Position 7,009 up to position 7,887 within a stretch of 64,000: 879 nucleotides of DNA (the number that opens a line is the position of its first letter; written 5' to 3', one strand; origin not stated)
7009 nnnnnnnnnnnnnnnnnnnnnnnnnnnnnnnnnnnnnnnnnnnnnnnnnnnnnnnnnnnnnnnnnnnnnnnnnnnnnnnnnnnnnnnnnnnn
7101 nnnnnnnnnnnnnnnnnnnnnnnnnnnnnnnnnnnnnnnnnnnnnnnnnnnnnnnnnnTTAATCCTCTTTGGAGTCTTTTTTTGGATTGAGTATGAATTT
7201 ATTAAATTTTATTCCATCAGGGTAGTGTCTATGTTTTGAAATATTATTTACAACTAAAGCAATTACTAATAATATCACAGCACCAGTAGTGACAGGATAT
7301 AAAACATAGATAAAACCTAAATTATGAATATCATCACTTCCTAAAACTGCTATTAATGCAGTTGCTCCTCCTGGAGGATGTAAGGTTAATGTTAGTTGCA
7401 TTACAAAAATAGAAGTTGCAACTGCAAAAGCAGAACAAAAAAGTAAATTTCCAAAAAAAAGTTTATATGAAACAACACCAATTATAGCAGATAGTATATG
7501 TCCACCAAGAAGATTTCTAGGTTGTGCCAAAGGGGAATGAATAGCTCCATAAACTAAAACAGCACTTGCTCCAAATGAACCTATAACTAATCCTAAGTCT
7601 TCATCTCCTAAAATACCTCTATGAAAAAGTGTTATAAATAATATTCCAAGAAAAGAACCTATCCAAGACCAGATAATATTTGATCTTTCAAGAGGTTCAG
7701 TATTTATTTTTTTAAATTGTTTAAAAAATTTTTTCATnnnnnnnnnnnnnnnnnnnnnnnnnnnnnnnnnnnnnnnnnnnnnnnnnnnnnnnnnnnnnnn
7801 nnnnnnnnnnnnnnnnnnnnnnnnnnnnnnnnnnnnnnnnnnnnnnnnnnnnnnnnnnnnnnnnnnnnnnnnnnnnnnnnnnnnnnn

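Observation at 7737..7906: Nss-driven ~100-nt leader with a terminator / RBS-sequestering two-state switch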

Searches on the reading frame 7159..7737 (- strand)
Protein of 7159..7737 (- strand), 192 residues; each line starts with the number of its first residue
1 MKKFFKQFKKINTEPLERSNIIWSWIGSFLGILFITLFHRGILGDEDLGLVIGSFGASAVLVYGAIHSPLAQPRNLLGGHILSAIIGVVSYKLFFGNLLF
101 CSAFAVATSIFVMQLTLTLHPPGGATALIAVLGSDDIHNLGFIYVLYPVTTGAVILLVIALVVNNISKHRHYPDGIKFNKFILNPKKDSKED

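Call 6: search_protein_families(library=pfam, proteins=[window:7159-7737:-], max_evalue=0.01)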
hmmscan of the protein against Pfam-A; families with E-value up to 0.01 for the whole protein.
window:7159-7737:- (192 aa): 1 family
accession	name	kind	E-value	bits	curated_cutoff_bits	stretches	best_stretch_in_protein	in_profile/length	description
PF04982.19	TM_HPP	-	2.1e-58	196.8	27.2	1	17-173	5-157/157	HPP, transmembrane region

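Call 15: find_encoding_contigs(protein=window:7159-7737:-, flank=3000, max_places=10)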
Protein window:7159-7737:- (192 aa): 1 contig read that carries it; 1 place shown.
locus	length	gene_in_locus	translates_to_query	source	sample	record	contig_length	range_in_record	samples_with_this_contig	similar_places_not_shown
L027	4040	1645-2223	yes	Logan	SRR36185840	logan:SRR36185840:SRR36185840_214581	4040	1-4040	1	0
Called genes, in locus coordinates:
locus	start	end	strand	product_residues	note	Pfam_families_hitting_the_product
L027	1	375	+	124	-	?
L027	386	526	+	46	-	PF13597:NRDD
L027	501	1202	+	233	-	PF04055:Radical_SAM, PF13353:Fer4_12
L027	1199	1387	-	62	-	-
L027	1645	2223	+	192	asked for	PF04982:TM_HPP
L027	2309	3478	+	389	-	PF05940:NnrS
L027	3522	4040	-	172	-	?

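Call 47: find_related_loci(query=window:7159-7737:-, collection=genome_contigs, flank=1500)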
Query window:7159-7737:- (192 aa) in genome_contigs; peptide patterns used: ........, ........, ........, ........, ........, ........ (x = any residue, [..] = any of these).
206 stretches matched a pattern; 17 encode a relative of the query (tblastn E <= 1e-3); 17 distinct loci.
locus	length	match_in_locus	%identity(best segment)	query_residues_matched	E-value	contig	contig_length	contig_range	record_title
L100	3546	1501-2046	87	11-192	2e-106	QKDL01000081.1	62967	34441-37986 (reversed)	MAG: Arcobacter sp. isolate SZUA-449 scaffold_1437, whole genome shotgun sequence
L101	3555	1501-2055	84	1-185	7e-106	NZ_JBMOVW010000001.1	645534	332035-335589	Arcobacter sp. YIC-310 Scaffold1, whole genome shotgun sequence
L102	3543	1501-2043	84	10-190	1e-101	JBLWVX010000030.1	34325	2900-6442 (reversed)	MAG: Arcobacteraceae bacterium isolate EA13-08 A13maxbin.011RE.5K@30, whole genome shotgun sequence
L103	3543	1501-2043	77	1-180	3e-91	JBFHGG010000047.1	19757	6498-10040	MAG: Halarcobacter sp. isolate Mix_sand07.2021.05.G.147 k141_1637605_length_19757_cov_15.5000, whole genome shotgun sequ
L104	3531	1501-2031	75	11-191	4e-88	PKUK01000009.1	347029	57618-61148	MAG: Arcobacter sp. isolate BM504 sc_16, whole genome shotgun sequence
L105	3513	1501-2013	74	11-180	5e-86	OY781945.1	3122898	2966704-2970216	MAG: uncultured Aliarcobacter sp. isolate 952960e2-a157-4eb3-8c12-3794de6d28a8 genome assembly, chromosome: 1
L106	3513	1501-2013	76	11-181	3e-85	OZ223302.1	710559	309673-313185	MAG: uncultured Arcobacter sp. isolate 7fb66f34-7b41-4cab-a2d2-b84adad47d9e genome assembly, chromosome: 3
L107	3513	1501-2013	75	11-181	8e-85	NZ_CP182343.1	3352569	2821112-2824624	MAG: Arcobacter sp. isolate Pygsuia-1 chromosome, complete genome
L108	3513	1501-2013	76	11-180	7e-85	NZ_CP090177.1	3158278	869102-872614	Arcobacter iocasae strain KX21116 chromosome, complete genome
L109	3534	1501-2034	71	11-192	6e-85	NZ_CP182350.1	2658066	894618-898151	MAG: Arcobacter sp. isolate LRMN1-1 chromosome, complete genome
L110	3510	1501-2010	75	11-180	2e-84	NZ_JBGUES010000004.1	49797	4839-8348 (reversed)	MAG: Poseidonibacter sp. isolate DXN-08 NODE_4_length_49797_cov_4.431738, whole genome shotgun sequence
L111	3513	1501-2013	76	11-180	5e-84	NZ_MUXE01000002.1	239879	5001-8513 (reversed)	Arcobacter caeni strain RW17-10 NODE_2_length_239879_cov_40.7849_ID_2051, whole genome shotgun sequence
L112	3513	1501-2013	77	11-180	3e-84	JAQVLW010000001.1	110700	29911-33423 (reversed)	MAG: Aliarcobacter sp. isolate STF1_119 NODE_241_length_110700_cov_30.488519_Sandtown_F1, whole genome shotgun sequence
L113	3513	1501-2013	77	11-180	4e-84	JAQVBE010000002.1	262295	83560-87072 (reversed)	MAG: Aliarcobacter sp. isolate STD2_58 NODE_54_length_262295_cov_118.900224_Sandtown_D2, whole genome shotgun sequence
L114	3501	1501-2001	72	11-177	5e-81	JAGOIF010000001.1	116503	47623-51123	MAG: Aliarcobacter sp. isolate Go_SlPrim_bin_95 Go_SlPrim_19_length_116503_cov_30.202078, whole genome shotgun sequence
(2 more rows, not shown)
